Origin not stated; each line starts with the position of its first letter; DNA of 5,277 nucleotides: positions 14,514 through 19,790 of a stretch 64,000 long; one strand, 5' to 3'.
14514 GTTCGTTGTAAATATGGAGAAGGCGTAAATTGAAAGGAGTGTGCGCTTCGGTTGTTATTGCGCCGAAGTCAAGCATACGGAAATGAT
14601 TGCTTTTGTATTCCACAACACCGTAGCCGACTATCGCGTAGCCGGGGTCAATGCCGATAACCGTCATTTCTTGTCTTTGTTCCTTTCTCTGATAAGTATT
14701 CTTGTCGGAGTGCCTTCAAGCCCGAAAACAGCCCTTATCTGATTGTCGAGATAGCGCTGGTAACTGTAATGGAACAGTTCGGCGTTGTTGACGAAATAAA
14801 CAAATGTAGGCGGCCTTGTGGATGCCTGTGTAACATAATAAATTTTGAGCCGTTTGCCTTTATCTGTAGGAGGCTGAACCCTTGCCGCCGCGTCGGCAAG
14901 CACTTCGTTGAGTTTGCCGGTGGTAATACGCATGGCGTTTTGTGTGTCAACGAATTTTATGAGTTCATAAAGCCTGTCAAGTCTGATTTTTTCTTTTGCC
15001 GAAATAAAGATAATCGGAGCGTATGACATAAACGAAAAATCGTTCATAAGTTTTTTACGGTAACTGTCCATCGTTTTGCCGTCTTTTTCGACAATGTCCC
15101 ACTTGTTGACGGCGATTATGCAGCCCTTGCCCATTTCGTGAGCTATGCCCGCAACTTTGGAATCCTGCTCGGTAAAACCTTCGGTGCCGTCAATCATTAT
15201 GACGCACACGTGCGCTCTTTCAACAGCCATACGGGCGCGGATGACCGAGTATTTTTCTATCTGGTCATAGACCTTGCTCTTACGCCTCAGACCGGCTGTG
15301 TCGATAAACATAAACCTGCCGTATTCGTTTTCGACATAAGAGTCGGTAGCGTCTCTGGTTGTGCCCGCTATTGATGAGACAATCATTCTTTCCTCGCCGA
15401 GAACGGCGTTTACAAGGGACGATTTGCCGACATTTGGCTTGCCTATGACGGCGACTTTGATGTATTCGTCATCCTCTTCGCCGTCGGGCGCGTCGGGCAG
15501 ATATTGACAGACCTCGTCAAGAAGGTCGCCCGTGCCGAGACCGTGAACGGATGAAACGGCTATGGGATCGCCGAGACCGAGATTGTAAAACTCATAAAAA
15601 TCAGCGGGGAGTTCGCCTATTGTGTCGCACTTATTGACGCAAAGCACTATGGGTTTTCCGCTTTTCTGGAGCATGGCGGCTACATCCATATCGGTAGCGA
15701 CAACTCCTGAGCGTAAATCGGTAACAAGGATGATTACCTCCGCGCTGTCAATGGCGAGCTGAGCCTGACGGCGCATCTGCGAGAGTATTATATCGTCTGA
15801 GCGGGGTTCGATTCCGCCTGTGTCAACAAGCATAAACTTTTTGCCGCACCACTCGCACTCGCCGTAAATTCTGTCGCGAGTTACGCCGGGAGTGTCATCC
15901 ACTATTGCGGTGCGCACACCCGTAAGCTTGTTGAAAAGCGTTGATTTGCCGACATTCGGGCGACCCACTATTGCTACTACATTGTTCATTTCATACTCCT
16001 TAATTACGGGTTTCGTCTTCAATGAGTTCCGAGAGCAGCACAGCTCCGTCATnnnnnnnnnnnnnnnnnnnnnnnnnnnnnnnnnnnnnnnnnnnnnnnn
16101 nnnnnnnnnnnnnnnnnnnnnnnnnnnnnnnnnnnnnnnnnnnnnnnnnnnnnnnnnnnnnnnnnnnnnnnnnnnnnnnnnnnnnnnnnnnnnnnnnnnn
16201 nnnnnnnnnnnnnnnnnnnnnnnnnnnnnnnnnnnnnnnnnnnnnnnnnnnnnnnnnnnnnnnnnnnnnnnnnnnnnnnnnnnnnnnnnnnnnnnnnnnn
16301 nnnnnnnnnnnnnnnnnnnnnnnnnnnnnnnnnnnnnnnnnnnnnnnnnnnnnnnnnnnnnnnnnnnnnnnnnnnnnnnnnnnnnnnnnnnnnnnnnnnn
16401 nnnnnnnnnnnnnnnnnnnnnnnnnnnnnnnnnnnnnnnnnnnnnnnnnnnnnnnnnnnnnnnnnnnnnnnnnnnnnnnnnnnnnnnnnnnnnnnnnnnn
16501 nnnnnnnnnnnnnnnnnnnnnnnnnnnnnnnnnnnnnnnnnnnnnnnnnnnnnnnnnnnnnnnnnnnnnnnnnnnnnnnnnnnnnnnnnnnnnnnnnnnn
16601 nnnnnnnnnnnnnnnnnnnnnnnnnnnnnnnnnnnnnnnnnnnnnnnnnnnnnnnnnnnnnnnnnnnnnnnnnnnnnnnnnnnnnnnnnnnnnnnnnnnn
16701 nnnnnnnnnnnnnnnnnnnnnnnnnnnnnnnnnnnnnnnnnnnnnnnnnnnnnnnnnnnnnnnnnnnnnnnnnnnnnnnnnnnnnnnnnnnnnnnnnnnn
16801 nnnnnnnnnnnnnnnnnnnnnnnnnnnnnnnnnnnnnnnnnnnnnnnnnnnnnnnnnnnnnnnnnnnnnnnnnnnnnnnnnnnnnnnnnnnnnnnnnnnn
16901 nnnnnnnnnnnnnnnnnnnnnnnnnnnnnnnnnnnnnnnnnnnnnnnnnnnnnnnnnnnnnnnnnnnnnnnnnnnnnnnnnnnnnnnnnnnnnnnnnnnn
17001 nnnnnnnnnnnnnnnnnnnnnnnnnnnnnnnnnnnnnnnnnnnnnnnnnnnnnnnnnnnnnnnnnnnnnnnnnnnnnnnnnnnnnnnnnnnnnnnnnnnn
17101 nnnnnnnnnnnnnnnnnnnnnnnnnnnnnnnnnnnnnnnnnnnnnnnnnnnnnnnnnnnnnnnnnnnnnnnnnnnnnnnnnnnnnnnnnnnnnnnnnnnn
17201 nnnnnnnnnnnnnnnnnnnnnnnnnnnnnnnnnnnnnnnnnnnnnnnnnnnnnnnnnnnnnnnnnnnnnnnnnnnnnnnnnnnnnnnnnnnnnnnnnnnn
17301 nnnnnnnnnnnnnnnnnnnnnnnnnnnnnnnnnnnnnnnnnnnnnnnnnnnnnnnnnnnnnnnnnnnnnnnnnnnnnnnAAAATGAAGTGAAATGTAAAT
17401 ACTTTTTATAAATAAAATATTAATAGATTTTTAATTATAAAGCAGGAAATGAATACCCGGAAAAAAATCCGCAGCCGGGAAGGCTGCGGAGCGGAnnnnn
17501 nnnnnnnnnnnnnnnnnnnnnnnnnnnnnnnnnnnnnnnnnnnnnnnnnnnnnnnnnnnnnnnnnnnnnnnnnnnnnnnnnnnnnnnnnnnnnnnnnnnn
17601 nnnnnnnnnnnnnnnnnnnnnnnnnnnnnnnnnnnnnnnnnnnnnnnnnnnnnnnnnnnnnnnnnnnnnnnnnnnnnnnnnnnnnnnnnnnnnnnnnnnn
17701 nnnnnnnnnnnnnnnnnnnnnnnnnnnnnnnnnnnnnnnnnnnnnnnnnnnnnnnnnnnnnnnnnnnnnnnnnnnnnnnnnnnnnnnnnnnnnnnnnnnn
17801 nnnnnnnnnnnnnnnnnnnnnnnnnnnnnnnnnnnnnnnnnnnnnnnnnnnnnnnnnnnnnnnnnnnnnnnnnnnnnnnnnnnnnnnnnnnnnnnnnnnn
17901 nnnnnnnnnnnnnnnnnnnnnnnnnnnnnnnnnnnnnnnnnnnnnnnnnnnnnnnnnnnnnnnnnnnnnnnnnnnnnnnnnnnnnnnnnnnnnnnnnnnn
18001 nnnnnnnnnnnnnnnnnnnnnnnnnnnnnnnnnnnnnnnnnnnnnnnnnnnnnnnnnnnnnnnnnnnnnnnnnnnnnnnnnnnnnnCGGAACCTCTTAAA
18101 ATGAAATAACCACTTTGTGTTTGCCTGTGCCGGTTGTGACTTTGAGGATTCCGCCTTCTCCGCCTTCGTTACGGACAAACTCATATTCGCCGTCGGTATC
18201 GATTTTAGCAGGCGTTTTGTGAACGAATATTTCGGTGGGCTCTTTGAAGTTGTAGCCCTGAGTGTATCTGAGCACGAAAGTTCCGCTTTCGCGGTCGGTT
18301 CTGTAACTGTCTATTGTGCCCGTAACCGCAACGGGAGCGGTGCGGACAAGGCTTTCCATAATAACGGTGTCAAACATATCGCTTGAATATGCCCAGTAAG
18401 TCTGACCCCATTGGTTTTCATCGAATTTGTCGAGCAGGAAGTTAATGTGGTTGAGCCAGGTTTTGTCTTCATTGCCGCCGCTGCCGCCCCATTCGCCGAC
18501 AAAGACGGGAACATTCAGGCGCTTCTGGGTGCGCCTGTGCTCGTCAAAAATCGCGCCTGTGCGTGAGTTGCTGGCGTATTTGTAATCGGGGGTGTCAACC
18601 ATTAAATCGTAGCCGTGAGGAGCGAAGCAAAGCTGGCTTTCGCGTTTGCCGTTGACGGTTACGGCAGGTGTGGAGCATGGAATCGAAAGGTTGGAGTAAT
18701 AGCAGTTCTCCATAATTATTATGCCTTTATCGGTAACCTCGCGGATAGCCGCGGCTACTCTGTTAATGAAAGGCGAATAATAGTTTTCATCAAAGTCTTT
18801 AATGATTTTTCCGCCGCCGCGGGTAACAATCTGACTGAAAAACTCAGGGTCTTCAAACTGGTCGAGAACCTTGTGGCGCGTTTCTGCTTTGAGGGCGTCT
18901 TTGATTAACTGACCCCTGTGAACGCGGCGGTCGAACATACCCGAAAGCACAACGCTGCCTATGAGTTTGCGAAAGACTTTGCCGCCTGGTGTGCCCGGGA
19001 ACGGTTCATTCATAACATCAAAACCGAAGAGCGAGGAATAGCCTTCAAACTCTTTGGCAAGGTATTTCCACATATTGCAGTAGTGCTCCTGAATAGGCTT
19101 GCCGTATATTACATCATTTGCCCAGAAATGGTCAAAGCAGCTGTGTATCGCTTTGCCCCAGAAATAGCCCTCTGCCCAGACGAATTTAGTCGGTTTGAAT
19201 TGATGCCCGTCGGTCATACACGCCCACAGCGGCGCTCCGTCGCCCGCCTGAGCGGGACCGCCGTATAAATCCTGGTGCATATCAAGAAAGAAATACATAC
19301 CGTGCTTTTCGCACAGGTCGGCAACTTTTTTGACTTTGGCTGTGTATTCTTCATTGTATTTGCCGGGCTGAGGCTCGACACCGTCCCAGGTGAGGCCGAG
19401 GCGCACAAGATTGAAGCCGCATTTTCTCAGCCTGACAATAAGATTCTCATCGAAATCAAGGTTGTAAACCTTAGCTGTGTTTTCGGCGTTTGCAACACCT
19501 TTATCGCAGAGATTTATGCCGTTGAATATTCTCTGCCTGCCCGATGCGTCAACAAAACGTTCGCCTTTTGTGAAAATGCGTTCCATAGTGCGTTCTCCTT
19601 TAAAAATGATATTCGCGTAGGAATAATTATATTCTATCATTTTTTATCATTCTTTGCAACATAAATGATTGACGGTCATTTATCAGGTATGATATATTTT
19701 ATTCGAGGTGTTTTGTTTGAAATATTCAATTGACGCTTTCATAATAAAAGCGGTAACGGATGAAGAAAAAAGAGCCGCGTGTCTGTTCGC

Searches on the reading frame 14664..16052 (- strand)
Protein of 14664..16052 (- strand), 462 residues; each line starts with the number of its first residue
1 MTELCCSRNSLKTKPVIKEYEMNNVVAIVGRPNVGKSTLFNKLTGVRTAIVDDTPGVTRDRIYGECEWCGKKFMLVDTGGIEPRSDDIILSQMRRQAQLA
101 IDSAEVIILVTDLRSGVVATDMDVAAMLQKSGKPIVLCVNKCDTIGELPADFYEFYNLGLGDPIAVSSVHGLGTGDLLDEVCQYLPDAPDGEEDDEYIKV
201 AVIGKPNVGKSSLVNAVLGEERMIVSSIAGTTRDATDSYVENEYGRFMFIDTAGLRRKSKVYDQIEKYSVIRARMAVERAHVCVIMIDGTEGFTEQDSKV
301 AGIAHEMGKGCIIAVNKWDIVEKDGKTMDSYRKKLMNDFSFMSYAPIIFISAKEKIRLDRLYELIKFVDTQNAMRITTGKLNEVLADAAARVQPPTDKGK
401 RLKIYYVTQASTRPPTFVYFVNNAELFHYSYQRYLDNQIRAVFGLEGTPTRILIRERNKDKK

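Call 91: search_protein_families(library=ncbifam, proteins=[window:14664-16052:-], max_evalue=0.00001)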
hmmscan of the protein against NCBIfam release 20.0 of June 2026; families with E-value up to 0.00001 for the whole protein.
window:14664-16052:- (462 aa): 25 families
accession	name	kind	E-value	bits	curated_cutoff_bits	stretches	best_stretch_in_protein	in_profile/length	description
TIGR03594.1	GTPase_EngA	equivalog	1e-168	561.9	306.7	1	25-454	2-431/432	ribosome biogenesis GTPase Der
NF002828.0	PRK03003.1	equivalog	4.8e-134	447.5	631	1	20-461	37-473/477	ribosome biogenesis GTPase Der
NF007071.0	PRK09518.1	equivalog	1.8e-127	426.7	953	1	19-462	267-705/706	bifunctional cytidylate kinase/GTPase Der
NF000908.1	PRK00089.1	equivalog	1.7e-54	185.1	237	2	25-190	5-172/291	GTPase Era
TIGR00450.1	mnmE_trmE_thdF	equivalog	1.6e-51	175.8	252.6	2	195-374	207-376/446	tRNA uridine-5-carboxymethylaminomethyl(34) synthesis GTPase MnmE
TIGR00231.1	small_GTP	domain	1.2e-50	171.5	42.5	2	25-146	5-126/164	GTP-binding protein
NF003661.0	PRK05291.1-3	equivalog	1e-49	170.2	380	2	176-389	195-396/448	tRNA uridine-5-carboxymethylaminomethyl(34) synthesis GTPase MnmE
TIGR03918.1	GTP_HydF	equivalog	4e-44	151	325.55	2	196-367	6-165/392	[FeFe] hydrogenase H-cluster maturation GTPase HydF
TIGR00436.1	era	equivalog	5.2e-43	147.3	116.25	2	198-365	1-159/270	GTPase Era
TIGR03596.1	GTPase_YlqF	equivalog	1.6e-27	96.6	208.2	2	92-255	10-173/276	ribosome biogenesis GTPase YlqF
TIGR03598.1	GTPase_YsxC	equivalog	3e-27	95.5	124.45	2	194-365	15-185/186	ribosome biogenesis GTP-binding protein YihA/YsxC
TIGR00437.1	feoB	equivalog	1.1e-24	87.1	315.65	2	30-144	1-111/594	ferrous iron transport protein B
TIGR03597.1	GTPase_YqeH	equivalog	2.2e-19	69.9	297.4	1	198-269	156-229/361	ribosome biogenesis GTPase YqeH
NF003255.0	PRK04213.1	equivalog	2.9e-18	65.9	164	2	193-366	5-189/204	GTP-binding protein EngB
TIGR03156.1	GTP_HflX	equivalog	6.2e-17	61.5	216.75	2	24-183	190-349/351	GTPase HflX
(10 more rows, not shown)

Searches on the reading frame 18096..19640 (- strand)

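Call 91: search_protein_families(library=ncbifam, proteins=[window:18096-19640:-], max_evalue=0.00001)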
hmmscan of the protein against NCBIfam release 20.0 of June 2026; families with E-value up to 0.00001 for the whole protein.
window:18096-19640:- (514 aa): 1 family
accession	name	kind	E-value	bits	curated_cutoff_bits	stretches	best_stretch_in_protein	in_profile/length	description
NF051847.1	EndGlycCerase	equivalog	4.2e-38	131.1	700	2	17-222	16-211/455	endoglycoceramidase I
